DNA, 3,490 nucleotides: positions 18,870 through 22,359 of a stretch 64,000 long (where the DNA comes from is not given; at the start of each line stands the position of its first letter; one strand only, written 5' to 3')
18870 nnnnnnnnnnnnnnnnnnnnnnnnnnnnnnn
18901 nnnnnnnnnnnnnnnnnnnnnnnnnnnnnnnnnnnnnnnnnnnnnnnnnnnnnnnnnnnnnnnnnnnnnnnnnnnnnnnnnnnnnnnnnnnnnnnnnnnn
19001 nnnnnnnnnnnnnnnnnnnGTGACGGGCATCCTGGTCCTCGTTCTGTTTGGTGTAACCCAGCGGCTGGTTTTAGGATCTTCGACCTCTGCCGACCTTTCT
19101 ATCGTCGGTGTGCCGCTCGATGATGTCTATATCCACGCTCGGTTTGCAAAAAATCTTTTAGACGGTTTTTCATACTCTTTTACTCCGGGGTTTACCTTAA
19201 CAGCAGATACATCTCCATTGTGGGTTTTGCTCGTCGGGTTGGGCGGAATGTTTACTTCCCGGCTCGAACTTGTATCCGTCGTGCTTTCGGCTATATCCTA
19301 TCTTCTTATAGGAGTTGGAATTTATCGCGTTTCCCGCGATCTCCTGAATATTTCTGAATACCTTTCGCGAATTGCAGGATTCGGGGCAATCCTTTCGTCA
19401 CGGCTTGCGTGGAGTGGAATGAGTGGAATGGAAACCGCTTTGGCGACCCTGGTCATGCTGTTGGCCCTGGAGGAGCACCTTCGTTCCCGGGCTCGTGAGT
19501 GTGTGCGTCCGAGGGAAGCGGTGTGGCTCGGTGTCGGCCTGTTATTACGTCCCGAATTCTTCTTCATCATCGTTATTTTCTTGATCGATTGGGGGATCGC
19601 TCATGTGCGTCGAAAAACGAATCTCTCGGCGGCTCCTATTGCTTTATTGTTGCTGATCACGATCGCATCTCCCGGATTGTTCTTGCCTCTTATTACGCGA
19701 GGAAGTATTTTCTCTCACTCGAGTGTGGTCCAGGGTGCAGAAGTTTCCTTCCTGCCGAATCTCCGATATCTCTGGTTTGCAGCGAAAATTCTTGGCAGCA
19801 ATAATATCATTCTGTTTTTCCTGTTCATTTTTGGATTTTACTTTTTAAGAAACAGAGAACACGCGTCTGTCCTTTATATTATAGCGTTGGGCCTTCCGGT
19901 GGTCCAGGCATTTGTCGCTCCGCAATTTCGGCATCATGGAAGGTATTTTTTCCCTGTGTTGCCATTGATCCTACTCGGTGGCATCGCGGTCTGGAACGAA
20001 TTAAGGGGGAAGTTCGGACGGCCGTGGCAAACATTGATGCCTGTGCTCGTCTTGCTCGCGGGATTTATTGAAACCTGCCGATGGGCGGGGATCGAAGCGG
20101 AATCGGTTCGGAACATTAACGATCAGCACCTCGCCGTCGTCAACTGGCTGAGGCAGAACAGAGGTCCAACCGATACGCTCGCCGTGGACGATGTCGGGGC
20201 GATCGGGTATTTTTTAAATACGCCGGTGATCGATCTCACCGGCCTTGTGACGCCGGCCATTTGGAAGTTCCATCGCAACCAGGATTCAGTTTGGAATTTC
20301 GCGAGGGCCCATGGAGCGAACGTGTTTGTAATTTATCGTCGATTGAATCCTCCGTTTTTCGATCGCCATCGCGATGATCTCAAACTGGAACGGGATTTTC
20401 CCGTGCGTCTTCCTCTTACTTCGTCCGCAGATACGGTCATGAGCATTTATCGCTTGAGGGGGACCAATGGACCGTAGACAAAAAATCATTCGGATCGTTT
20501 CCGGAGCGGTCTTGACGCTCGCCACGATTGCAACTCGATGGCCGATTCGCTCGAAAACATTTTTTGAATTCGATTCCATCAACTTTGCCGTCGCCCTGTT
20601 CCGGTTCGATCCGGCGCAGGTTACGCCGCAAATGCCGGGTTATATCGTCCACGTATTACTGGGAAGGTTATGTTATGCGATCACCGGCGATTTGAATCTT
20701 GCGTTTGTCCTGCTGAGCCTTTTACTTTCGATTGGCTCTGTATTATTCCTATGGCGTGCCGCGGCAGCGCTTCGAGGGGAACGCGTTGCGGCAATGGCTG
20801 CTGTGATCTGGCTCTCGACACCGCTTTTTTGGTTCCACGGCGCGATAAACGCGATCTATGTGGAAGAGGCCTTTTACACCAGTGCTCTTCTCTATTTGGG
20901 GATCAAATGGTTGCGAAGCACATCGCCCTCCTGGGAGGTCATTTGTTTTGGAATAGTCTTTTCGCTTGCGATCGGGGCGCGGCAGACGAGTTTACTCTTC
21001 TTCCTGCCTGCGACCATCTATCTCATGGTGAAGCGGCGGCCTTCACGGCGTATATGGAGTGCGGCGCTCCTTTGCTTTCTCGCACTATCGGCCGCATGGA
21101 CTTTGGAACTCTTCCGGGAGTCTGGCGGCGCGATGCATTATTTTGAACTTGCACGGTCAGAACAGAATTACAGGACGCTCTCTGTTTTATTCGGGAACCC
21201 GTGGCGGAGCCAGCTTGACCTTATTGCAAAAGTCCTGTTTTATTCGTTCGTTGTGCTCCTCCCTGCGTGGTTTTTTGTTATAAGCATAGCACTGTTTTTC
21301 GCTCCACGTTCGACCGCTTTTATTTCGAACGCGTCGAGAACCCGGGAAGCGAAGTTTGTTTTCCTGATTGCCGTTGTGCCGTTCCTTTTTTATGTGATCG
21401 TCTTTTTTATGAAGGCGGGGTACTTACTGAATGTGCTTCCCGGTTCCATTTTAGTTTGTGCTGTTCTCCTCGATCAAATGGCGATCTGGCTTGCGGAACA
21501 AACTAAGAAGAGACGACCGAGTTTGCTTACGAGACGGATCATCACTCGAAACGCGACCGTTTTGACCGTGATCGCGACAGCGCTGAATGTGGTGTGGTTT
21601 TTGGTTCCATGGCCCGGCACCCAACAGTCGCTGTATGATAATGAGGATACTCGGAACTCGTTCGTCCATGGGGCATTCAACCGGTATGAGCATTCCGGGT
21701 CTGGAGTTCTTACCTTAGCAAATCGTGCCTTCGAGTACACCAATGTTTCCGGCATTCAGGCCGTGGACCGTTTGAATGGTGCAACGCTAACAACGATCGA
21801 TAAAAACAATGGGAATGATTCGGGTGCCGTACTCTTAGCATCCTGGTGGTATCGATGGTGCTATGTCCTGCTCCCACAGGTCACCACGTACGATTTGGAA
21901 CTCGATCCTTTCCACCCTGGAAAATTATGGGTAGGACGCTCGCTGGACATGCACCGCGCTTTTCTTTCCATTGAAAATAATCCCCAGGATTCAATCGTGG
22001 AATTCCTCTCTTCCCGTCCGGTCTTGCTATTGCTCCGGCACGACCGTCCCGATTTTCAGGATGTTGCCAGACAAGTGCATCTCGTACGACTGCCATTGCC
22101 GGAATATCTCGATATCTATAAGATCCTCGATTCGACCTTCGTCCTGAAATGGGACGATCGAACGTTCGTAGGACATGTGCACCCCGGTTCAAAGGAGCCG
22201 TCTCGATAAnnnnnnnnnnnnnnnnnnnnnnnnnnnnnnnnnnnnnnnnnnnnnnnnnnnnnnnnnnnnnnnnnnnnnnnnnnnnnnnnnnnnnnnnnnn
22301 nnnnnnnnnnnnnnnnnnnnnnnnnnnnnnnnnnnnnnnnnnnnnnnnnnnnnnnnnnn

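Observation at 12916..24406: Candidate novel envelope glycosylation system: a mycobacterial-type DPA (polyprenyl-phospho-arabinofuranose) donor pathway clustered with four GT-C membrane glycosyltransferases in a T9SS-type (non-actinobacterial) genome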

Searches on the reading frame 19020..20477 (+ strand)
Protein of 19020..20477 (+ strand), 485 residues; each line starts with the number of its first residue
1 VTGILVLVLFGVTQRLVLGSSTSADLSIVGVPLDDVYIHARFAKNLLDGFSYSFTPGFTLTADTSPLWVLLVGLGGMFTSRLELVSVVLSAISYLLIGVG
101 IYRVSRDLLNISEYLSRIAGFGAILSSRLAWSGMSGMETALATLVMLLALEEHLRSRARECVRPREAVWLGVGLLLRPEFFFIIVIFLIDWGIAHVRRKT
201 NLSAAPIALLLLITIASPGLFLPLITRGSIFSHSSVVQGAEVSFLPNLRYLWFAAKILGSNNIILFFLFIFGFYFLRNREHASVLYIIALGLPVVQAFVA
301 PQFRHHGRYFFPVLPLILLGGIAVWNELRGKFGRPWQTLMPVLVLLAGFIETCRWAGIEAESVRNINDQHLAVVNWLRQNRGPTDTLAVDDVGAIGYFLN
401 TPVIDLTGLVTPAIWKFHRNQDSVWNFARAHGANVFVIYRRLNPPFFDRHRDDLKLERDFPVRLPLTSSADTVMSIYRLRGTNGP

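Call 3: search_protein_families(library=pfam, proteins=[window:19020-20477:+], max_evalue=0.01)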
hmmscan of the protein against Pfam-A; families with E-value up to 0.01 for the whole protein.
window:19020-20477:+ (485 aa): 0 families

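Call 4: search_protein_families(library=ncbifam, proteins=[window:19020-20477:+], max_evalue=0.01)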
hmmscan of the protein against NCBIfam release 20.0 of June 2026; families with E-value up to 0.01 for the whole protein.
window:19020-20477:+ (485 aa): 2 families
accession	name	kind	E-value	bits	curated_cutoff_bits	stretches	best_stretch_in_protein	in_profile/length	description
NF047440.1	LA3751_2_3_fam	subfamily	2.3e-07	30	200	1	87-352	102-382/460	LA_3751/LA_3752 family putative glycosyltransferase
NF041481.1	beta_arabfuran_tase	equivalog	0.0033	15.5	1050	1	34-99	29-95/633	terminal beta-(1->2)-arabinofuranosyltransferase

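Call 13: search_solved_structures(query=window:19020-20477:+, max_evalue=10)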
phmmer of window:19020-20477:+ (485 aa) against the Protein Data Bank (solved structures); distinct sequences matched with E-value up to 10: 3.
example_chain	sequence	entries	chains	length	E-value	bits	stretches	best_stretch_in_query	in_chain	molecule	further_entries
9mh1_9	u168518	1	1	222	0.24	13.1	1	313-359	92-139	LHCA9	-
6sl5_6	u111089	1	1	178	0.82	11.3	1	318-360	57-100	Lhca6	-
1q87_A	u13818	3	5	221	2.6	9.6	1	332-409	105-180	39 kDa initiator binding protein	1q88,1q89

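Call 36: search_solved_structures(query=A2, max_evalue=10, show_alignments=2)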
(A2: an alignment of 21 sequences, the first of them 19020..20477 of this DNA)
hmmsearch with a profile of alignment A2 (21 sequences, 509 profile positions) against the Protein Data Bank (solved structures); distinct sequences matched with E-value up to 10: 2.
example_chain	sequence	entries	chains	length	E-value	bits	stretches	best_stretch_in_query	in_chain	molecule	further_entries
9dlf_C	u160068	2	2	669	7.5e-09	37.9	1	49-226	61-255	Arabinosyltransferase AftB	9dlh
9scd_D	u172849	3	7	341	1.3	10.6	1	441-506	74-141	Uncharacterized WD repeat-containing protein C824.04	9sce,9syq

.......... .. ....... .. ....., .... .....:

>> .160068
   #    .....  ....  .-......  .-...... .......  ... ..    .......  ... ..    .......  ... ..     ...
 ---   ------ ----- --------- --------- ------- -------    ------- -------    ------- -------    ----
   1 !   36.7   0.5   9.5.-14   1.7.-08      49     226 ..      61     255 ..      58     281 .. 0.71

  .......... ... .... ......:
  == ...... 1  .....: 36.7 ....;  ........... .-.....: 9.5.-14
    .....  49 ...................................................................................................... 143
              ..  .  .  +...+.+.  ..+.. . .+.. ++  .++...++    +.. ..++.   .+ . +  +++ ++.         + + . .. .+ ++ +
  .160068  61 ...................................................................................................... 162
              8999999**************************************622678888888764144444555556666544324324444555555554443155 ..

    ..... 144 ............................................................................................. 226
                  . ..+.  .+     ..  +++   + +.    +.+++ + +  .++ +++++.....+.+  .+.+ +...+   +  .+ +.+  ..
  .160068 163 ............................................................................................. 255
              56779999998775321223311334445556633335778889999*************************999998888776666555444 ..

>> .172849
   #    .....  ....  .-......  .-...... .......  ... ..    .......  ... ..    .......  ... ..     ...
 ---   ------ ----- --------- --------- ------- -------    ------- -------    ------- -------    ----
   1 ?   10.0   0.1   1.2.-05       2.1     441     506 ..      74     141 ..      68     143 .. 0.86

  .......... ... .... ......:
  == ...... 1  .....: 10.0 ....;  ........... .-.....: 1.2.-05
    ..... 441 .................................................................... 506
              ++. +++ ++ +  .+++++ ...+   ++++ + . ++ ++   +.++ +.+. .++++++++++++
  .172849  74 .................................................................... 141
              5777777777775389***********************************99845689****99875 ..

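Call 53: find_homologous_proteins(query=A2, max_evalue=0.00001)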
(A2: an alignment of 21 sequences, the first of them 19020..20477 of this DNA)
Query A2 (21 sequences) (485 aa, profile of the alignment): 143 proteins with E <= 0.00001 among 8000 candidates; the best 120 are listed.
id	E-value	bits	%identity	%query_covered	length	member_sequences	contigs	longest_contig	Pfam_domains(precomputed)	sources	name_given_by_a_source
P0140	1.3e-214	732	62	99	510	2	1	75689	-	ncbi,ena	-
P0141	2.7e-212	724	61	99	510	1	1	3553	-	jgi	jgi:hypothetical protein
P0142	5.3e-212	723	62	99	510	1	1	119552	-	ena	-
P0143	3.9e-211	720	59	99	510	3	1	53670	PF13231.13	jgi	jgi:hypothetical protein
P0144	6.5e-211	719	61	99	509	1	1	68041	-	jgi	jgi:hypothetical protein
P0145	2.4e-210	718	60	99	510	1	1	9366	-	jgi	jgi:hypothetical protein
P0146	7.4e-210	716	58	100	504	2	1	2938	-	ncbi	ncbi:MAG TPA: hypothetical protein VGM92_00665 [Candidatus Kapabacteria bacterium]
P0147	2.8e-208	711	61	98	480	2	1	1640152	-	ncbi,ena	-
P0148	1.1e-207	709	61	99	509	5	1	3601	-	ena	-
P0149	4.7e-207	707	60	100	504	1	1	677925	-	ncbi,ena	-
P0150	1.4e-204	699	63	100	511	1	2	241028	PF13231.13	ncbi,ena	-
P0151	7.6e-204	696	42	99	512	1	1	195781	-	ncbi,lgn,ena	ncbi:MAG: hypothetical protein WCH46_04230 [bacterium]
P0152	9.3e-204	696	60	99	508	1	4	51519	-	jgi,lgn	jgi:hypothetical protein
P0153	7.4e-203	693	100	100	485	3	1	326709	-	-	-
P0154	1.1e-199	682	60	99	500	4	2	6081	-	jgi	jgi:hypothetical protein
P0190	2.3e-188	645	61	100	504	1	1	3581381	-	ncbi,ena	-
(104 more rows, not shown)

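Call 69: predict_structure(alignment_id=A6)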
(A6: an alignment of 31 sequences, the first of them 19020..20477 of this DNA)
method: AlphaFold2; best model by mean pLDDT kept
length: 485 residues; sequences in the alignment: 31
mean_pLDDT: 93.0   pTM: 0.92
mean pLDDT of the five models: 93.0, 91.8, 91.6, 90.9, 90.7
residues with pLDDT >= 90: 396; 70-90: 85; 50-70: 3; < 50: 1
segments of 3 or more residues with pLDDT < 50: none
pLDDT, mean of each block of 10 residues (from residue 1): 95 93 85 95 95 89 88 96 97 98 96 96 95 95 98 96 97 95 97 93 96 95 89 82 91 94 94 91 94 94 85 96 94 91 95 95 95 96 94 95 92 90 96 94 88 95 88 93 59
secondary structure, 60 per line:
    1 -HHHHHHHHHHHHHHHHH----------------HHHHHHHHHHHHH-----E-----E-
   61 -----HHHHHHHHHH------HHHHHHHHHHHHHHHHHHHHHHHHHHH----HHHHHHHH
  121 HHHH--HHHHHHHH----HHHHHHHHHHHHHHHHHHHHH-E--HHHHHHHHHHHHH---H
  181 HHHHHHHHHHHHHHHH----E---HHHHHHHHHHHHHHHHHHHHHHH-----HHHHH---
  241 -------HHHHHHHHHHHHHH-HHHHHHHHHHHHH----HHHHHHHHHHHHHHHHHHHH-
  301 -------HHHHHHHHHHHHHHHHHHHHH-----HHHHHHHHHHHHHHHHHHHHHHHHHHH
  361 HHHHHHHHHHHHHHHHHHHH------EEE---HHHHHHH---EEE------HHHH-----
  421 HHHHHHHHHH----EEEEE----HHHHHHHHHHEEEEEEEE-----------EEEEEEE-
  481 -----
elements in order: H2-18 H35-47 H66-75 H82-108 H113-124 H127-134 H139-159 H164-176 H180-196 H205-227 H233-237 H248-261 H263-275 H280-299 H308-328 H334-380 E387-389 H393-399 E403-405 H412-415 H421-430 E435-439 H444-453 E454-461 E473-479

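Call 74: fold_search(model_id=the predicted structure, library=pdb)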
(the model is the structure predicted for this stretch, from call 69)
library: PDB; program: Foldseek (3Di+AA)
matches with E <= 10: 538; with E <= 0.001: 21
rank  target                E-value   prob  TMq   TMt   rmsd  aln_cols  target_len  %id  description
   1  8age_A                2.4e-07  1.00  0.59  0.47  10.4       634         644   11  Structure of yeast oligosaccharylransferase complex with acceptor peptide bound (released 2022-12-07)
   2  7oci_F                3.0e-07  1.00  0.63  0.50   9.4       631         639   12  Cryo-EM structure of yeast Ost6p containing oligosaccharyltransferase complex (released 2022-02-16)
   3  3wak                  9.4e-07  1.00  0.56  0.35   8.8       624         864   12  Crystal structure of the Archaeoglobus fulgidus oligosaccharyltransferase (O29867_ARCFU) in the apo form (released 2013-10-30)
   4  8agb_A                1.1e-06  1.00  0.55  0.44  11.5       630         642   12  Structure of yeast oligosaccharylransferase complex with lipid-linked oligosaccharide bound (released 2022-12-07)
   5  6ezn_F                1.7e-06  1.00  0.61  0.48  11.8       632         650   11  Cryo-EM structure of the yeast oligosaccharyltransferase (OST) complex (released 2018-01-17)
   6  5ezm                  2.0e-06  1.00  0.60  0.55   8.2       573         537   12  Crystal Structure of ArnT from Cupriavidus metallidurans in the apo state (released 2016-02-17)
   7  5f15                  2.4e-06  1.00  0.63  0.57   8.3       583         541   12  Crystal Structure of ArnT from Cupriavidus metallidurans bound to Undecaprenyl phosphate (released 2016-02-17)
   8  7e9s_A                3.2e-06  1.00  0.55  0.34   9.6       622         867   15  Archaeal oligosaccharyltransferase AglB from Archaeoglobus fulgidus in complex with an inhibitory peptide and a dolich (released 2021-09-08)
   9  3waj                  4.5e-06  1.00  0.58  0.37   9.4       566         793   13  Crystal structure of the Archaeoglobus fulgidus oligosaccharyltransferase (O29867_ARCFU) complex with Zn and sulfate (released 2013-10-30)
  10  9dlh                  7.9e-06  1.00  0.60  0.50   5.7       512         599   17  donor substrate analog-bound AftB (released 2025-06-25)
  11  6c26_A                1.1e-05  1.00  0.56  0.43  13.2       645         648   12  The Cryo-EM structure of a eukaryotic oligosaccharyl transferase complex (released 2018-01-31)
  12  9dlf_C                1.2e-05  1.00  0.47  0.39   6.5       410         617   19  Arabinosyltransferase AftB in complex with Fab_B3 (released 2025-06-25)
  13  8agc_A                1.3e-05  1.00  0.61  0.45  12.2       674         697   11  Structure of yeast oligosaccharylransferase complex with lipid-linked oligosaccharide and non-acceptor peptide bound (released 2022-12-07)
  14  9s6s_A                2.6e-05  1.00  0.53  0.49   9.3       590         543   13  Ternary cryo-EM structure of human ALG9 with Dol25-PP-GlcNAc2Man6, Dol25-P-Man and Fab (released 2026-03-18)
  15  5ogl_A                3.5e-05  1.00  0.50  0.36   8.7       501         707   14  Structure of bacterial oligosaccharyltransferase PglB in complex with an acceptor peptide and an lipid-linked oligosac (released 2017-10-25)
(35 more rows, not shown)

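Call 76: find_encoding_contigs(protein=P0190, flank=10000, max_places=2)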
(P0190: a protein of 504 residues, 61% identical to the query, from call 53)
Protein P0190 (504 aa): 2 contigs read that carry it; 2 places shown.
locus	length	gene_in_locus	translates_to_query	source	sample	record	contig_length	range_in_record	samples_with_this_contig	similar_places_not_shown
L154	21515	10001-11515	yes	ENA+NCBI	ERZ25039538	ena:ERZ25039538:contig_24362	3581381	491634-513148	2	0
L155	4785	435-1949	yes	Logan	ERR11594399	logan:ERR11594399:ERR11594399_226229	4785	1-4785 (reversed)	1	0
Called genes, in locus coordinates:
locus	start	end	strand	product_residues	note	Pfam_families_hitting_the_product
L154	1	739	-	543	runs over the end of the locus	PF05222:AlaDh_PNT_N, PF01262:AlaDh_PNT_C, PF12769:PNTB_4TM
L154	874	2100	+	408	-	-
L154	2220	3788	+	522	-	PF07732:Cu-oxidase_3, PF00394:Cu-oxidase (faint), PF07731:Cu-oxidase_2, PF18962:Por_Secre_tail (weak)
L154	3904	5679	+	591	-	PF01642:MM_CoA_mutase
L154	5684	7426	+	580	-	-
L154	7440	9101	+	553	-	-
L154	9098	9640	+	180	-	PF01040:UbiA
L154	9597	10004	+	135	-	-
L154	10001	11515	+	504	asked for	-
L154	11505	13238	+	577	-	PF11028:TMEM260_N (weak), PF13231:PMT_2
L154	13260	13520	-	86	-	-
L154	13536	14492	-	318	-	-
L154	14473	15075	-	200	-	PF01565:FAD_binding_4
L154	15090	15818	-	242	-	PF00106:adh_short, PF01370:Epimerase, PF08659:KR, PF13561:adh_short_C2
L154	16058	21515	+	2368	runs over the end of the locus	-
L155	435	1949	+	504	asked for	-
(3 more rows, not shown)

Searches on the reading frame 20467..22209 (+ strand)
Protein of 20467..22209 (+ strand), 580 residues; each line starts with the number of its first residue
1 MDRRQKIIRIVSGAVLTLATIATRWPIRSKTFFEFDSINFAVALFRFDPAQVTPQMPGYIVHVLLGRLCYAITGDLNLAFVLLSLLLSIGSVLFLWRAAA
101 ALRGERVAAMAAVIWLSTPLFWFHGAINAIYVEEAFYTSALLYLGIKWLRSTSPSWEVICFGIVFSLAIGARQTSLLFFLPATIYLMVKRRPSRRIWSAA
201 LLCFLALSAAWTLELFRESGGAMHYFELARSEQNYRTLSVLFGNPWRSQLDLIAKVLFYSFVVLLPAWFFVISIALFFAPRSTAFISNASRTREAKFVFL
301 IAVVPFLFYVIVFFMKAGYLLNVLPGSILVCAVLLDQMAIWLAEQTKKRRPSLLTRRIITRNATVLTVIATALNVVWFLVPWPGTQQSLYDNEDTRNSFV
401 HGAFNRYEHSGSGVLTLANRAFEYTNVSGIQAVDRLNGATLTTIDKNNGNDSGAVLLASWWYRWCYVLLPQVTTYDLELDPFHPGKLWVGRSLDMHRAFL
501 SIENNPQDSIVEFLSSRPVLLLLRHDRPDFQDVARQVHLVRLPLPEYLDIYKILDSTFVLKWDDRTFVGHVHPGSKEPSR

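Call 3: search_protein_families(library=pfam, proteins=[window:20467-22209:+], max_evalue=0.01)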
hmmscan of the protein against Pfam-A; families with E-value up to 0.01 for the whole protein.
window:20467-22209:+ (580 aa): 2 families
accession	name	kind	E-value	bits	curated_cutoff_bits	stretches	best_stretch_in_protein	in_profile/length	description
PF13231.12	PMT_2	-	1.6e-08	35.4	26.1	1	63-208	7-155/160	Dolichyl-phosphate-mannose-protein mannosyltransferase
PF11028.14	TMEM260-like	-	0.00091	19.5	24.2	1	106-191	87-174/179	Protein O-mannosyl-transferase TMEM260-like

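Call 4: search_protein_families(library=ncbifam, proteins=[window:20467-22209:+], max_evalue=0.01)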
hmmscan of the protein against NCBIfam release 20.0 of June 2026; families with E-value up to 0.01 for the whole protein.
window:20467-22209:+ (580 aa): 0 families

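Call 14: search_solved_structures(query=window:20467-22209:+, max_evalue=10)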
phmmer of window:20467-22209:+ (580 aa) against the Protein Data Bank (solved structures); distinct sequences matched with E-value up to 10: 0.

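Call 89: search_solved_structures(query=A4, max_evalue=10, show_alignments=1)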
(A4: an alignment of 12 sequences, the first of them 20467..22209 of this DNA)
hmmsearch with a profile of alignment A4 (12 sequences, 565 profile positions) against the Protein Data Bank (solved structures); distinct sequences matched with E-value up to 10: 0.

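Call 90: search_protein_families(library=pfam, alignment_id=A4, max_evalue=0.01)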
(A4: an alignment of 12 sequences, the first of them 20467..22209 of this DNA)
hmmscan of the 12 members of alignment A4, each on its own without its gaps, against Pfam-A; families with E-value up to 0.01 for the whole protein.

A. member 1, window:20467-22209:+ (580 aa): 2 families
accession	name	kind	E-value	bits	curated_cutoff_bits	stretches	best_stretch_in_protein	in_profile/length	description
PF13231.12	PMT_2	-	1.6e-08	35.4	26.1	1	63-208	7-155/160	Dolichyl-phosphate-mannose-protein mannosyltransferase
PF11028.14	TMEM260-like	-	0.00091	19.5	24.2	1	106-191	87-174/179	Protein O-mannosyl-transferase TMEM260-like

B. families by the number of members that match (of 12 scanned): 2 families
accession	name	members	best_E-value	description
PF13231.12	PMT_2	11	1.6e-08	Dolichyl-phosphate-mannose-protein mannosyltransferase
PF11028.14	TMEM260-like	9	9.5e-07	Protein O-mannosyl-transferase TMEM260-like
